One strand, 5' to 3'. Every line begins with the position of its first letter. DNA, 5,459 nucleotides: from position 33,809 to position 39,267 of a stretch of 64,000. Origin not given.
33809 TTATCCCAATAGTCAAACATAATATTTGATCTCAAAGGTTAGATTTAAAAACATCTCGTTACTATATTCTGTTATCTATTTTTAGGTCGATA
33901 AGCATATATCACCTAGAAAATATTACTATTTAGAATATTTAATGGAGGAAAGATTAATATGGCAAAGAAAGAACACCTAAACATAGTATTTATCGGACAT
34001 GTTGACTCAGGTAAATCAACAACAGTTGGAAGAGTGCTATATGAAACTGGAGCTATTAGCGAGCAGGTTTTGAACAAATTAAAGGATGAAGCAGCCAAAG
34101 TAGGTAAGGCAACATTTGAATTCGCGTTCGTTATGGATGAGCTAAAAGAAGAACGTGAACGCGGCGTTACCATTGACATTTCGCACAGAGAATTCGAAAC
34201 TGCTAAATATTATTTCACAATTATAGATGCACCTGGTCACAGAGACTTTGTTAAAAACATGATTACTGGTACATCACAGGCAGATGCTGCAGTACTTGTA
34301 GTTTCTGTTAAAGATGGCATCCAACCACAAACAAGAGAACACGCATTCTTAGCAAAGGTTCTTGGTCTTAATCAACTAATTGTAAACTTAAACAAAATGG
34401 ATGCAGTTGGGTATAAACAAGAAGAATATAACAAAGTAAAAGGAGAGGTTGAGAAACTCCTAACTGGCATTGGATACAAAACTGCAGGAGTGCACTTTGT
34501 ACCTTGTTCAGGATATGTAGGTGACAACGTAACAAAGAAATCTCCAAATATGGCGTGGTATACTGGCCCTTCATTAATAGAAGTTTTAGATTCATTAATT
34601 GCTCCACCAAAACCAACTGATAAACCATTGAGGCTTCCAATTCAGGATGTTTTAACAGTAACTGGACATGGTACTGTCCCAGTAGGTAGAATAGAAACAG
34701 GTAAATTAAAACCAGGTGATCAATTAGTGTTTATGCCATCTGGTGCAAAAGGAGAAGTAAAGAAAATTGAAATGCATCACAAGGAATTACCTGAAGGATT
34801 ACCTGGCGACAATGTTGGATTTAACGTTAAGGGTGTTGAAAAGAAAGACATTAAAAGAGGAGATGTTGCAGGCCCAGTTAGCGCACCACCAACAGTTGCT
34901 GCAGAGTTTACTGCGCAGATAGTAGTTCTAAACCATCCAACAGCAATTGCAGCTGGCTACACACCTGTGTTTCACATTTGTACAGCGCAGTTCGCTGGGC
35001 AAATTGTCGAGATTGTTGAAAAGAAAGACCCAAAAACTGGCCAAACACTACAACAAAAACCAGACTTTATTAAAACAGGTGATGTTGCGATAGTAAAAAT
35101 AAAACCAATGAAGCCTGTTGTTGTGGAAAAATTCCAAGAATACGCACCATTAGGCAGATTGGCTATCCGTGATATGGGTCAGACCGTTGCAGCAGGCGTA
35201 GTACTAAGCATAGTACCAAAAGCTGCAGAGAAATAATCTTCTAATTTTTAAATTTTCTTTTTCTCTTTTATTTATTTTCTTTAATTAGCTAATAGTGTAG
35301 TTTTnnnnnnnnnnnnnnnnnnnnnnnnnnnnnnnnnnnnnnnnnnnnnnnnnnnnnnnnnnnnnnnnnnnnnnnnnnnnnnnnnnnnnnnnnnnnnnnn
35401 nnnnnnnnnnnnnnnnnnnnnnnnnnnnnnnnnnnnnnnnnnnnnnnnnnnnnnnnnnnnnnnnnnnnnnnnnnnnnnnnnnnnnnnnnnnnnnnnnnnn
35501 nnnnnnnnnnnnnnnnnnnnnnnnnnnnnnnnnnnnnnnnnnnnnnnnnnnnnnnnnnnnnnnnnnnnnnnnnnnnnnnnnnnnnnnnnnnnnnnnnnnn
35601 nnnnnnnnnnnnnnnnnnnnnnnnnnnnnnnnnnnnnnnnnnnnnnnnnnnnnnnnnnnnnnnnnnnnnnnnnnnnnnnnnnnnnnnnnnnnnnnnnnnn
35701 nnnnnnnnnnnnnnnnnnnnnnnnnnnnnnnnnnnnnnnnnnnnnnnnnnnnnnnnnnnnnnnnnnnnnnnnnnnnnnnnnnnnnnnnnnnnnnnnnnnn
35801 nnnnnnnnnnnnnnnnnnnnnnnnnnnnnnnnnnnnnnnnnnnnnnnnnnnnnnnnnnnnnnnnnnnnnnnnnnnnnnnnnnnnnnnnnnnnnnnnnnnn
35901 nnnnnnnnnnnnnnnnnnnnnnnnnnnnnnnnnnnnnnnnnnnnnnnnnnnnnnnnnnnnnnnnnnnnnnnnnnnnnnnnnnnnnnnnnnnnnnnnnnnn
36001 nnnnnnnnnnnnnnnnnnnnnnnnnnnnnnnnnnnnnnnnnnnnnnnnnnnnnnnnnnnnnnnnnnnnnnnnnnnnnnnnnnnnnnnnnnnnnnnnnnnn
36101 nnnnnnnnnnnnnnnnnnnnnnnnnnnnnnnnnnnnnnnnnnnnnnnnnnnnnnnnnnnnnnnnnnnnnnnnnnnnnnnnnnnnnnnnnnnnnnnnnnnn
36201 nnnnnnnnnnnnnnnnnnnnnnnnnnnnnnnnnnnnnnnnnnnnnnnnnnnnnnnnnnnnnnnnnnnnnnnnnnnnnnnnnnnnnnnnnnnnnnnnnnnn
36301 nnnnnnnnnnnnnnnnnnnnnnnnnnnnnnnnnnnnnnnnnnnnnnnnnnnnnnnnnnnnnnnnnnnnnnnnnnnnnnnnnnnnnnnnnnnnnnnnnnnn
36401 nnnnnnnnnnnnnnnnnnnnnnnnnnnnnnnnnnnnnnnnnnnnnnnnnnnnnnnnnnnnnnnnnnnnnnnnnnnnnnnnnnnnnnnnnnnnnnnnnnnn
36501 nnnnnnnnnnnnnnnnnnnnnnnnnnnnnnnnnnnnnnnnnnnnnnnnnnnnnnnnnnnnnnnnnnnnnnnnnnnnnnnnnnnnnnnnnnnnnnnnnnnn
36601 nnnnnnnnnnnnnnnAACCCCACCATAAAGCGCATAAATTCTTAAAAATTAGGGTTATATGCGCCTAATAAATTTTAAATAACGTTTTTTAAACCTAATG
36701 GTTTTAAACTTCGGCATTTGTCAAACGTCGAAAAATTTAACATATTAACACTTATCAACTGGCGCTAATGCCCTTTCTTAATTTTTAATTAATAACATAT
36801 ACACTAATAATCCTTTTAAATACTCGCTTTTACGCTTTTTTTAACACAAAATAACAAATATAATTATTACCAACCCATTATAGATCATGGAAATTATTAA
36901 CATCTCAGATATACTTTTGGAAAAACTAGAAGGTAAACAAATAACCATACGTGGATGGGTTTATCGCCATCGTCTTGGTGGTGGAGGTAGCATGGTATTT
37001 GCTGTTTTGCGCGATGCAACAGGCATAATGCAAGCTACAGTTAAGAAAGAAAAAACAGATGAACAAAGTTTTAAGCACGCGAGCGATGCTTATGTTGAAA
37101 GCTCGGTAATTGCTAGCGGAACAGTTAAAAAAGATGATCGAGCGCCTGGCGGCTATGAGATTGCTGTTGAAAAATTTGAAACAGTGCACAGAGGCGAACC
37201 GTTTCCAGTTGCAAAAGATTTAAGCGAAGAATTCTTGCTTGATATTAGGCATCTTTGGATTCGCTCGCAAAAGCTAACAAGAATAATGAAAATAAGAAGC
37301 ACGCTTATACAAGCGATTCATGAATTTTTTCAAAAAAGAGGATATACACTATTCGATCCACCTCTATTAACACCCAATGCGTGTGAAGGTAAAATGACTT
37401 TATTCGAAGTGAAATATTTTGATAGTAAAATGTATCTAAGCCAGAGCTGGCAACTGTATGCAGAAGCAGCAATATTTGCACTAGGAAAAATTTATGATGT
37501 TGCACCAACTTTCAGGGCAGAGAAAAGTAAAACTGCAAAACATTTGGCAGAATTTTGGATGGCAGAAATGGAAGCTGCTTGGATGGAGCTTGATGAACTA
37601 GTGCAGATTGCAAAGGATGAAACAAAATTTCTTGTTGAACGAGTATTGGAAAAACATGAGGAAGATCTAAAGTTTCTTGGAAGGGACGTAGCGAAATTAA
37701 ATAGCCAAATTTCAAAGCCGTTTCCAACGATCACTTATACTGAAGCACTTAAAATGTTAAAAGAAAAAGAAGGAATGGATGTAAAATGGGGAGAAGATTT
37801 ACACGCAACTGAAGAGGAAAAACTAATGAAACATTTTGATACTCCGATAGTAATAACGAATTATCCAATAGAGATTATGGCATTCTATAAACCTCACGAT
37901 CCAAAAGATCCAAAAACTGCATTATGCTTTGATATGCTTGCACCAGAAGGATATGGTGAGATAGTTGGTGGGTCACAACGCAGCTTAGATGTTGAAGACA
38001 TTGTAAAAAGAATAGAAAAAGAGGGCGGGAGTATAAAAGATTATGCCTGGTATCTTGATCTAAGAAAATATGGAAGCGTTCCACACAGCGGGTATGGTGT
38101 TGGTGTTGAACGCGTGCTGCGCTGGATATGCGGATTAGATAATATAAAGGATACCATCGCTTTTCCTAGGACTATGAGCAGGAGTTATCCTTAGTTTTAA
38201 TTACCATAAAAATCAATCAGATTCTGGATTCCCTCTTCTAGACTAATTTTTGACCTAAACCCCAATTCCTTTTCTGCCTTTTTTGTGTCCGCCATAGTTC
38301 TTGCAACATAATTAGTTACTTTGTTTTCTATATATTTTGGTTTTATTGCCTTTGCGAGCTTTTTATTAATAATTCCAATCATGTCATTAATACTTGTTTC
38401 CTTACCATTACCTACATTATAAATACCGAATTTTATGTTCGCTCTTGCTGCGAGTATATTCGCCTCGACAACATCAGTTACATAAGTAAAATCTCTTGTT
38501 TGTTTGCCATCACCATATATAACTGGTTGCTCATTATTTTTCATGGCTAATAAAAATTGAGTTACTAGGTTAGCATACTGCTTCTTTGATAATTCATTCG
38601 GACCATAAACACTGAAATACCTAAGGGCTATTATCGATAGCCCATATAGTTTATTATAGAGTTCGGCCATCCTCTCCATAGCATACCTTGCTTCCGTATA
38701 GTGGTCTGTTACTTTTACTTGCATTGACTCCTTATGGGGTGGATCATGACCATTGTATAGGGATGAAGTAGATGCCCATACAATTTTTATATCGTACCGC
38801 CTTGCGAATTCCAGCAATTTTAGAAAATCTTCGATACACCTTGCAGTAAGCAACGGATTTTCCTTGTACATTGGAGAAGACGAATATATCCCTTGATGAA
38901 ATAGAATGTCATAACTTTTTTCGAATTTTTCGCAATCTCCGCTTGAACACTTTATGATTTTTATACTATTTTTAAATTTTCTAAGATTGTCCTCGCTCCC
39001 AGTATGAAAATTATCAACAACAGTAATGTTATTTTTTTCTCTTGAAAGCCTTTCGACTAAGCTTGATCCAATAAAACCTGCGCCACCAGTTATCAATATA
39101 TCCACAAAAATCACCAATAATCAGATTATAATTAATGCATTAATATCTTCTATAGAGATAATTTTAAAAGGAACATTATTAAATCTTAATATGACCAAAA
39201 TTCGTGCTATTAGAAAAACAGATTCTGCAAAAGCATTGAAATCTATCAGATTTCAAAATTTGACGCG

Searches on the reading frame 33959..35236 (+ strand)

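Call 63: search_protein_families(library=pfam, proteins=[window:33959-35236:+], max_evalue=0.00001)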
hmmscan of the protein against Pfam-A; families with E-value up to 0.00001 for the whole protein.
window:33959-35236:+ (425 aa): 5 families
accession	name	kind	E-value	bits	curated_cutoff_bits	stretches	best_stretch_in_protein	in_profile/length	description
PF00009.33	GTP_EFTU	-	9.4e-59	198.6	26.5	1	4-214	1-186/188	Elongation factor Tu GTP binding domain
PF22594.2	GTP-eEF1A_C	-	1.7e-34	118.7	27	1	316-415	1-100/101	GTP-eEF1A C-terminal domain-like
PF03143.23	GTP_EFTU_D3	-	2.7e-28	98.8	27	1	311-418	2-105/106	Elongation factor Tu C-terminal domain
PF03144.31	GTP_EFTU_D2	-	2.1e-23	82.9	30.3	1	238-303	1-71/73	Elongation factor Tu domain 2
PF01926.29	MMR_HSR1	-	3.8e-07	30.6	21.9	0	48-142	10-109/113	50S ribosome-binding GTPase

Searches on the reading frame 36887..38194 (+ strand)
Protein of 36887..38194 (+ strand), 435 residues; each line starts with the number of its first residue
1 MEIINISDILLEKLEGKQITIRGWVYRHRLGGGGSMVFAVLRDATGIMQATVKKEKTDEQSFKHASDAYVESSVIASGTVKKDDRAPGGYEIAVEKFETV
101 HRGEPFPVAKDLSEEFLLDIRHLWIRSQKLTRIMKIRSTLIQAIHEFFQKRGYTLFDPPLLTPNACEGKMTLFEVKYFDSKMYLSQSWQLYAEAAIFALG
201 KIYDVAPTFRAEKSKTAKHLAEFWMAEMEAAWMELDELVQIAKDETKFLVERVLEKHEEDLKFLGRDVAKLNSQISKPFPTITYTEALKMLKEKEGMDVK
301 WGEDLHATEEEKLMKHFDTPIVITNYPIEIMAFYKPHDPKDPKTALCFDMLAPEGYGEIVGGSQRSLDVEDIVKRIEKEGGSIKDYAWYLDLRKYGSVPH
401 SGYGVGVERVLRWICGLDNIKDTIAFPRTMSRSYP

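Call 63: search_protein_families(library=pfam, proteins=[window:36887-38194:+], max_evalue=0.00001)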
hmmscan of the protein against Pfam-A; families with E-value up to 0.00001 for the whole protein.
window:36887-38194:+ (435 aa): 2 families
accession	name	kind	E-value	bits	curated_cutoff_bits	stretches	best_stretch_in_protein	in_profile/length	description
PF00152.25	tRNA-synt_2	-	2.1e-69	234.4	25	1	114-429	2-307/308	tRNA synthetases class II (D, K and N)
PF01336.31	tRNA_anti-codon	-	3.5e-15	56.1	27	1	19-99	1-74/75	OB-fold nucleic acid binding domain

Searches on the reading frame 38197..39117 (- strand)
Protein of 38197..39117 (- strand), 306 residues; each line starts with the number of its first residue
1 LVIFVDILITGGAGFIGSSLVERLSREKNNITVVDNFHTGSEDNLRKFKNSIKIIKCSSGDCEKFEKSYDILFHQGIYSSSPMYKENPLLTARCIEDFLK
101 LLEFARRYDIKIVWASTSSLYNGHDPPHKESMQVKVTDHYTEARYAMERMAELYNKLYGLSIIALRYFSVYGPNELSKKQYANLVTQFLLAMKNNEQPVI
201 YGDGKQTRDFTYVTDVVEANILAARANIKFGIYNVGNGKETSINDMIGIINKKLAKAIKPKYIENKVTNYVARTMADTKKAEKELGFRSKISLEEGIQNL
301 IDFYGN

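Call 63: search_protein_families(library=pfam, proteins=[window:38197-39117:-], max_evalue=0.00001)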
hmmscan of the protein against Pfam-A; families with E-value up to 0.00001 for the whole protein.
window:38197-39117:- (306 aa): 4 families
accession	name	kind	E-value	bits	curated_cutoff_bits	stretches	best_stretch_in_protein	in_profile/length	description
PF01370.27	Epimerase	-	5.9e-44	150.7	20.9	1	7-236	1-240/240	NAD dependent epimerase/dehydratase family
PF16363.11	GDP_Man_Dehyd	-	2.4e-33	116.4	27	1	8-299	1-331/332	GDP-mannose 4,6 dehydratase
PF01073.25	3Beta_HSD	-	5.9e-14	52.2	22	1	8-226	1-231/280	3-beta hydroxysteroid dehydrogenase/isomerase family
PF04321.23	RmlD_sub_bind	-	3.4e-08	33.3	27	1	6-256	2-233/287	RmlD substrate binding domain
